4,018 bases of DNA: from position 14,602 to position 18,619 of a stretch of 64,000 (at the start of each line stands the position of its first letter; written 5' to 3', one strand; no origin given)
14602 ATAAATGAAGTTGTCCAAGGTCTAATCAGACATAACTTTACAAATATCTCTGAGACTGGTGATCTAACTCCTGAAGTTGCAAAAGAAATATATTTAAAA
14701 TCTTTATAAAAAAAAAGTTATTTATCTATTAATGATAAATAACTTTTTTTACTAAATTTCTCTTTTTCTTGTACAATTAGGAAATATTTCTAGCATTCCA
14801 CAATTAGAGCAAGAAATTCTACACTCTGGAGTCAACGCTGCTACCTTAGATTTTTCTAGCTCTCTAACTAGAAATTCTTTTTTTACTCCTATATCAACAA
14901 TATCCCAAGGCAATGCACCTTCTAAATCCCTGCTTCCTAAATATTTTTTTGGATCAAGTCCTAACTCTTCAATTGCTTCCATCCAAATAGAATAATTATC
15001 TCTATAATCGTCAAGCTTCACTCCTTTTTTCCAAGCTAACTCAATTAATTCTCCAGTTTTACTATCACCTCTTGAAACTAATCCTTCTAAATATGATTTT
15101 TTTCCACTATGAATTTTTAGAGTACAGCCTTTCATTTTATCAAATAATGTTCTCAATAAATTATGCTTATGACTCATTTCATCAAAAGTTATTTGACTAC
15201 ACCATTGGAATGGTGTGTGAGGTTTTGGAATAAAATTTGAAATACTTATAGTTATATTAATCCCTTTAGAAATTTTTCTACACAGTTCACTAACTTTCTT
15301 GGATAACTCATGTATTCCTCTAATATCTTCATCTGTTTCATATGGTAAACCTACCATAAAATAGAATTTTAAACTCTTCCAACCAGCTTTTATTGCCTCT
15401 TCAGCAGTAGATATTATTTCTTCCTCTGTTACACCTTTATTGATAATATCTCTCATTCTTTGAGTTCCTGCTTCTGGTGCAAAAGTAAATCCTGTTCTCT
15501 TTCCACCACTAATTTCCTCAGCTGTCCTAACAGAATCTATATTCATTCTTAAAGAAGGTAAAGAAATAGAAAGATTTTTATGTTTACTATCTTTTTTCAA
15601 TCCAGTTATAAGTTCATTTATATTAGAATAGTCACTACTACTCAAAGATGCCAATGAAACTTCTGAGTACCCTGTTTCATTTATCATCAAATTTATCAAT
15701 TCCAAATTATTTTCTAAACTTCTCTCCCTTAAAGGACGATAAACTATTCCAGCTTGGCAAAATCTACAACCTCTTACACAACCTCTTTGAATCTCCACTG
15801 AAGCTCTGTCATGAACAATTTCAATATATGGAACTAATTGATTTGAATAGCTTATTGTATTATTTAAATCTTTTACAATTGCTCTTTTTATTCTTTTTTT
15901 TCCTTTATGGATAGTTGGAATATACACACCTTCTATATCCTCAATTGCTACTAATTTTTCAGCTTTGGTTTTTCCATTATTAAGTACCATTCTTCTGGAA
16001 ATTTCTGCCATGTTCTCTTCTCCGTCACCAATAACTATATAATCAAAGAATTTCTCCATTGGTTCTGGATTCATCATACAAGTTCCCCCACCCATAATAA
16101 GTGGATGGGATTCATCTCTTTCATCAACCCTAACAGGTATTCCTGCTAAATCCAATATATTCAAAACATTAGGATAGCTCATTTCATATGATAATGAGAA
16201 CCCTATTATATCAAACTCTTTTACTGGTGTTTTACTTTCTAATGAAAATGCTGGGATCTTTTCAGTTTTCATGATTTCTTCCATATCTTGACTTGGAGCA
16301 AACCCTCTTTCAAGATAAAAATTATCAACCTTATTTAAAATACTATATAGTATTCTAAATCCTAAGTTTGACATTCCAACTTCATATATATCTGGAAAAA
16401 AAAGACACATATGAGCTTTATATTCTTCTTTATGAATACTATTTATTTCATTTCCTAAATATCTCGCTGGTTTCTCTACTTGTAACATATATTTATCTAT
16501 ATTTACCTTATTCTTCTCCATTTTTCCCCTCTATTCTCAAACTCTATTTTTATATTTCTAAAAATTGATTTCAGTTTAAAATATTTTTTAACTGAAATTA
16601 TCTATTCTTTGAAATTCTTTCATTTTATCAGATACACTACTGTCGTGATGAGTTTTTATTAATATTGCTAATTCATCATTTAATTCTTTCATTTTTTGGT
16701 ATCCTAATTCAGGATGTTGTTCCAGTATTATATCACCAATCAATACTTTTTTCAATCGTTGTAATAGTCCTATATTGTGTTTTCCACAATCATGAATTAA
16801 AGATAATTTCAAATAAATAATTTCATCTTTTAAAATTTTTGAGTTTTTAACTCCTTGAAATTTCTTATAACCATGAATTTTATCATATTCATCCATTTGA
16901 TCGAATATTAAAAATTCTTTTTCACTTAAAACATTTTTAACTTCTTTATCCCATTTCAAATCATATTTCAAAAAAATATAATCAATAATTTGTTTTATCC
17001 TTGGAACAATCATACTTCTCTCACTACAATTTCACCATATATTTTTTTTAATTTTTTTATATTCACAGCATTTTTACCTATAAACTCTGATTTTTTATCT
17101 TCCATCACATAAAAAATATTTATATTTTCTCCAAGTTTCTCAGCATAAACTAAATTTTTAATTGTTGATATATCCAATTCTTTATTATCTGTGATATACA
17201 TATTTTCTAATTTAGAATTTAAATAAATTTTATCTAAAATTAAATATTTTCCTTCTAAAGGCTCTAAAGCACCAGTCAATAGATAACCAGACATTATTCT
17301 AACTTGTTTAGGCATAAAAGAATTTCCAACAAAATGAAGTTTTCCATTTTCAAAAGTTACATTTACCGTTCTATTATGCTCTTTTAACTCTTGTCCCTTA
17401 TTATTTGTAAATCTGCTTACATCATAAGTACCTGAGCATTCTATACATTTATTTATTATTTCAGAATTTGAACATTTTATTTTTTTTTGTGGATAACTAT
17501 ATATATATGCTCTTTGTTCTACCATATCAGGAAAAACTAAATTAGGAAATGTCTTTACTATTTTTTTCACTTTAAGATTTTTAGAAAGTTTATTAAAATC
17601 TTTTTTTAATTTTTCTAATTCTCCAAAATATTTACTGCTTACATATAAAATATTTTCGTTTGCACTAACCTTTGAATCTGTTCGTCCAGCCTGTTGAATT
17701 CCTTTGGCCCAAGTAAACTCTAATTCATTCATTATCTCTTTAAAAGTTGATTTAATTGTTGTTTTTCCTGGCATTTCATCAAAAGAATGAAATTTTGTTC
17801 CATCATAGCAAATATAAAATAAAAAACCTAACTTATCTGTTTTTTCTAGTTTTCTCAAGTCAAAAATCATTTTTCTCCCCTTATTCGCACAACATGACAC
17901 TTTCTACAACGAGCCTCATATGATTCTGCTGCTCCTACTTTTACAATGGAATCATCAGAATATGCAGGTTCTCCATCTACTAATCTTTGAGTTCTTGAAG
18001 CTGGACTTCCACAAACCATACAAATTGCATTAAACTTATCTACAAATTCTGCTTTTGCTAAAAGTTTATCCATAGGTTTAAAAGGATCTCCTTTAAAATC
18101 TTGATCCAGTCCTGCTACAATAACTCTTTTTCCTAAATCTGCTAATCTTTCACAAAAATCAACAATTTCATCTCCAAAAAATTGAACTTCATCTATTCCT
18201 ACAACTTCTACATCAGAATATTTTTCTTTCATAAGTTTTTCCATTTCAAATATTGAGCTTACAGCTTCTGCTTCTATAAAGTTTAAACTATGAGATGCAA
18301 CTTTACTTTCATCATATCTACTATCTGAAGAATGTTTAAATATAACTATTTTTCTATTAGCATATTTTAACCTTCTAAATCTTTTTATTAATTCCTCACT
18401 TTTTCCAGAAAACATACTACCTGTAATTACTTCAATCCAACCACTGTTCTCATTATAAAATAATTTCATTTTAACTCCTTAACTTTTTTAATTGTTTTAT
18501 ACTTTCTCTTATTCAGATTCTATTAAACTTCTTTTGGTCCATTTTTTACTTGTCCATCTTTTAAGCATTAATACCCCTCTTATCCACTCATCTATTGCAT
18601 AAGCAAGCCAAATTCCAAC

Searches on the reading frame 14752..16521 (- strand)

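Call 22: search_protein_families(library=ncbifam, proteins=[window:14752-16521:-], max_evalue=1e-10)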
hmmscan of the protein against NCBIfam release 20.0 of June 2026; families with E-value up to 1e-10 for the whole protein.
window:14752-16521:- (589 aa): 3 families
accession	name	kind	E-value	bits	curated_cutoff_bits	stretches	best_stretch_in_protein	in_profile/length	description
TIGR03960.1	rSAM_fuse_unch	hypoth_equivalog_domain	1.1e-205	684.7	462.3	1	10-578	2-599/605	TIGR03960 family B12-binding radical SAM protein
TIGR04013.1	B12_SAM_MJ_1487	hypoth_equivalog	1.6e-20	73.3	251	1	104-450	45-365/382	TIGR04013 family B12-binding domain/radical SAM domain-containing protein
TIGR04014.1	B12_SAM_MJ_0865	equivalog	7.1e-13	48.1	360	1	119-409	49-335/434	methyl-coenzyme M reductase glutamine C-methyltransferase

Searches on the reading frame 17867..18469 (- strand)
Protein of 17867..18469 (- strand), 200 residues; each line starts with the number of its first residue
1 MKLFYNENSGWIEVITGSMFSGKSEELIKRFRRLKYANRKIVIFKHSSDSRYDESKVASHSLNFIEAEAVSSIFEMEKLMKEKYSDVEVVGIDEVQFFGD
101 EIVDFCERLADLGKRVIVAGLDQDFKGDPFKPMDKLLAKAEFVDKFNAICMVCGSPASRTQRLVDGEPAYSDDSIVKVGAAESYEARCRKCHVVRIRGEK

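Call 41: search_protein_families(library=pfam, proteins=[window:17867-18469:-], max_evalue=0.00001)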
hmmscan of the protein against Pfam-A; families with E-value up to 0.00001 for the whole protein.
window:17867-18469:- (200 aa): 1 family
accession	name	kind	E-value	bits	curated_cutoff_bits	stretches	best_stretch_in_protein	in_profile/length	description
PF00265.24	TK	-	3.2e-58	196.9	20.6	1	10-192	1-176/176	Thymidine kinase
